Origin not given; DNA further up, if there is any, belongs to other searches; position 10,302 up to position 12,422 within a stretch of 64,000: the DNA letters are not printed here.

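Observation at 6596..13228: Tandemly duplicated two-gene cassette: secreted DUF4091/GH123-like enzyme plus a trans-encoded CBM9-like partner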

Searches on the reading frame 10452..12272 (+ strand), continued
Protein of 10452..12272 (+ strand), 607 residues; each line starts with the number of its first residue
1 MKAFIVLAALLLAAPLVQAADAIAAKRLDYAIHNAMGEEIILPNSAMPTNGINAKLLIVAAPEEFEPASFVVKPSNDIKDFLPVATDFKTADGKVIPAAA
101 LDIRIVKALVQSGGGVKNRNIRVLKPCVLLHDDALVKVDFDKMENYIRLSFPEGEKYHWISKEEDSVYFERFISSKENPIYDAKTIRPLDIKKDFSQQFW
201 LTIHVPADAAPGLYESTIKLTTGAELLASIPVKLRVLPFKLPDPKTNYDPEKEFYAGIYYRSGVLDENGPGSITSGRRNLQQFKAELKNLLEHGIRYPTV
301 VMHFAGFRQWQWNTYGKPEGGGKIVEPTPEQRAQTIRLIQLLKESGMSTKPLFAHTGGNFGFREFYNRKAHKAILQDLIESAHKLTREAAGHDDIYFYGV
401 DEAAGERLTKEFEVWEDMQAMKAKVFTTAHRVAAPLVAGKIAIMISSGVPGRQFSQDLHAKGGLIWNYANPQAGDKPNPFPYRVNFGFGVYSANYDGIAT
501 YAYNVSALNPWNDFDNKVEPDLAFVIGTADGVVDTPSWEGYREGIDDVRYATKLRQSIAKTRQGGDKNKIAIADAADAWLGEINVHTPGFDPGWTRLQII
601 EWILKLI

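Call 38: predict_structure(alignment_id=A1)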
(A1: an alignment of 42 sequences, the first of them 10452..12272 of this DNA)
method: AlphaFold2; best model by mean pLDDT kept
length: 607 residues; sequences in the alignment: 42
mean_pLDDT: 93.7   pTM: 0.91
mean pLDDT of the five models: 93.7, 93.1, 93.1, 93.0, 92.4
residues with pLDDT >= 90: 524; 70-90: 64; 50-70: 12; < 50: 7
segments of 3 or more residues with pLDDT < 50: 18-24
pLDDT, mean of each block of 10 residues (from residue 1): 77 58 66 96 94 97 98 97 98 98 98 87 96 98 98 97 86 95 98 97 98 99 95 98 96 95 88 92 96 91 82 90 96 93 94 91 96 98 96 95 94 98 96 97 96 97 95 93 97 97 89 90 94 97 98 97 94 98 95 98 97
secondary structure, 60 per line:
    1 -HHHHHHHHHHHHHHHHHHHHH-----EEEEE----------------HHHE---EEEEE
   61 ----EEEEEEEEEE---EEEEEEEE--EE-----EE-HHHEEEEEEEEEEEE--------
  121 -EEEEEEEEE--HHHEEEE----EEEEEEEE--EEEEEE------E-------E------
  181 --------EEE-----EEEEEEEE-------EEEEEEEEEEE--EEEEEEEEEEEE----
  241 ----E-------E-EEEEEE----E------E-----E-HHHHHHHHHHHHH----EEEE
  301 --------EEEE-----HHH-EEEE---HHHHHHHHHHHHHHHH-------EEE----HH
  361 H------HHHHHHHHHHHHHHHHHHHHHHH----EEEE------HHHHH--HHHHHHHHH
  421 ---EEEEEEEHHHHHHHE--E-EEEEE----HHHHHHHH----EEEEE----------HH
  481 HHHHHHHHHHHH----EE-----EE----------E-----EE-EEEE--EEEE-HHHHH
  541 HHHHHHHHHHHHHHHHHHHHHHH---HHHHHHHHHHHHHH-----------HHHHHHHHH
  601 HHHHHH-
elements in order: H2-22 E28-32 E56-60 E65-74 E78-85 E101-112 E122-130 E136-139 E144-151 E154-159 E189-191 E197-204 E212-222 E225-236 E255-260 H280-292 E297-300 E309-312 E322-325 H329-344 E352-354 H368-390 E395-398 H405-409 H412-420 E424-430 H431-437 E443-447 H452-459 E464-468 H479-492 E525-528 E531-534 H536-563 H567-580 H592-606

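Call 41: fold_search(model_id=the predicted structure, library=pdb)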
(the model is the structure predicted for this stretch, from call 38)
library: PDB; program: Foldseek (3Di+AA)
matches with E <= 10: 1910; with E <= 0.001: 93
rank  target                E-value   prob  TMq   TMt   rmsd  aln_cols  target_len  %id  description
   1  8k2f                  1.4e-27  1.00  0.56  0.67   8.8       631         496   16  Crystal structure of Group 1 oligosaccharide-releasing beta-N-acetylgalactosaminidase NgaCa from Cohnella abietis, apo 1 (released 2024-04-24)
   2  8k2g_A                5.7e-26  1.00  0.56  0.66   9.2       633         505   16  Crystal structure of Group 1 Oligosaccharide-releasing beta-N-acetylgalactosaminidase NgaCa from Cohnella abietis, apo (released 2024-04-24)
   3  5l7r_A                9.1e-26  1.00  0.61  0.65   7.8       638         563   13  Crystal structure of BvGH123 (released 2017-03-22)
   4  8k2j                  9.7e-26  1.00  0.58  0.66   8.6       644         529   13  Crystal structure of Group 3 Oligosaccharide/Monosaccharide-releasing beta-N-acetylgalactosaminidase NgaDssm, apo form (released 2024-04-24)
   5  5fr0                  1.6e-25  1.00  0.62  0.65   6.3       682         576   13  The details of glycolipid glycan hydrolysis by the structural analysis of a family 123 glycoside hydrolase from Clostrid (released 2016-03-30)
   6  5fqf_A                1.7e-25  1.00  0.60  0.62   6.9       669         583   12  The details of glycolipid glycan hydrolysis by the structural analysis of a family 123 glycoside hydrolase from Clostr (released 2016-03-30)
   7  5fqe_B                2.0e-25  1.00  0.60  0.62   6.9       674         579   13  The details of glycolipid glycan hydrolysis by the structural analysis of a family 123 glycoside hydrolase from Clostr (released 2016-03-30)
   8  5fqh_A                2.1e-25  1.00  0.62  0.64   6.4       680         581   12  The details of glycolipid glycan hydrolysis by the structural analysis of a family 123 glycoside hydrolase from Clostr (released 2016-03-30)
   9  5fqe_A                2.2e-25  1.00  0.61  0.63   6.7       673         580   12  The details of glycolipid glycan hydrolysis by the structural analysis of a family 123 glycoside hydrolase from Clostr (released 2016-03-30)
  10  5fqg_A                2.8e-25  1.00  0.63  0.65   5.7       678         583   12  The details of glycolipid glycan hydrolysis by the structural analysis of a family 123 glycoside hydrolase from Clostr (released 2016-03-30)
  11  5l7v_B                9.3e-25  1.00  0.61  0.65   7.6       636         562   12  Crystal Structure of BvGH123 with bond transition state analog Galthiazoline. (released 2017-03-22)
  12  8k2l                  2.7e-24  1.00  0.59  0.64   7.7       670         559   11  Crystal structure of Group 4 Monosaccharide-releasing beta-N-acetylgalactosaminidase NgaP2 from Paenibacillus sp. TS12,  (released 2024-04-24)
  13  5l7u_B                9.0e-24  1.00  0.61  0.66   8.4       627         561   12  Crystal structure of BvGH123 with bound GalNAc (released 2017-03-22)
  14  5l7u_A                1.4e-23  1.00  0.62  0.67   6.9       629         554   13  Crystal structure of BvGH123 with bound GalNAc (released 2017-03-22)
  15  8k2m                  4.5e-23  1.00  0.60  0.65   7.1       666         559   11  Crystal structure of Group 4 Monosaccharide-releasing beta-N-acetylgalactosaminidase NgaP2 from Paenibacillus sp. TS12 i (released 2024-04-24)
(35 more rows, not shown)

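Call 47: search_protein_families(library=ncbifam, proteins=[window:10452-12272:+], max_evalue=0.01)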
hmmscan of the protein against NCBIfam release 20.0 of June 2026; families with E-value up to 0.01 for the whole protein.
window:10452-12272:+ (607 aa): 0 families

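Call 84: search_protein_families(library=pfam, proteins=[L001:503-2488:+, L001:2612-3412:+, L001:7162-8028:+, L001:8086-9003:+, L001:13100-15490:-, L001:3430-6084:+, L001:9095-11749:+], max_evalue=0.001)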
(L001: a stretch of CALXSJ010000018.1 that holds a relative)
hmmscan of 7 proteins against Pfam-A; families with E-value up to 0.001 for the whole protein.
L001:503-2488:+ (662 aa): 4 families
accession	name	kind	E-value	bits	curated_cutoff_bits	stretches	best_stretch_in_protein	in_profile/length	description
PF02449.21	Glyco_hydro_42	-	6e-95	319.2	21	1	16-368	2-370/376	Beta-galactosidase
PF08532.16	Glyco_hydro_42M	-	9.9e-28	97.5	25.8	1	387-600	2-206/207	Beta-galactosidase trimerisation domain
PF08533.16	Glyco_hydro_42C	-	2.7e-06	27.4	21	1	608-660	1-57/58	Beta-galactosidase C-terminal domain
PF01373.23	Glyco_hydro_14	-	4.1e-05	23.2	27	0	160-193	181-214/402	Glycosyl hydrolase family 14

L001:2612-3412:+ (267 aa): 1 family
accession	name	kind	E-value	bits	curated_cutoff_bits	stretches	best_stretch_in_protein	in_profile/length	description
PF07963.17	N_methyl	-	2.5e-07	30.4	21.2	1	21-43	5-27/27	Prokaryotic N-terminal methylation motif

L001:7162-8028:+ (289 aa): 0 families

L001:8086-9003:+ (306 aa): 1 family
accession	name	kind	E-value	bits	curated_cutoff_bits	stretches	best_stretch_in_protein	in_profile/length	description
PF07963.17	N_methyl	-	1.8e-06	27.7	21.2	1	92-114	5-27/27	Prokaryotic N-terminal methylation motif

L001:13100-15490:- (796 aa): 1 family
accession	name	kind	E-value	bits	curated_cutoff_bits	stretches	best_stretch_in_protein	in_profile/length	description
PF16126.11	DUF4838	-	1e-41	143.6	26.6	1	126-466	2-325/325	Domain of unknown function (DUF4838)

L001:3430-6084:+ (885 aa): 1 family
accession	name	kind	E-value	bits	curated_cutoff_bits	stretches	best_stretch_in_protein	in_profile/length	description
PF13385.13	Laminin_G_3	-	2e-11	44.7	27.6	1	80-233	7-151/151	Concanavalin A-like lectin/glucanases superfamily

L001:9095-11749:+ (885 aa): 1 family
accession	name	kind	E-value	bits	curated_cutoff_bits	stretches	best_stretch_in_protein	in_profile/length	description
PF13385.13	Laminin_G_3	-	1.1e-16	61.8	27.6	1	80-240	10-151/151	Concanavalin A-like lectin/glucanases superfamily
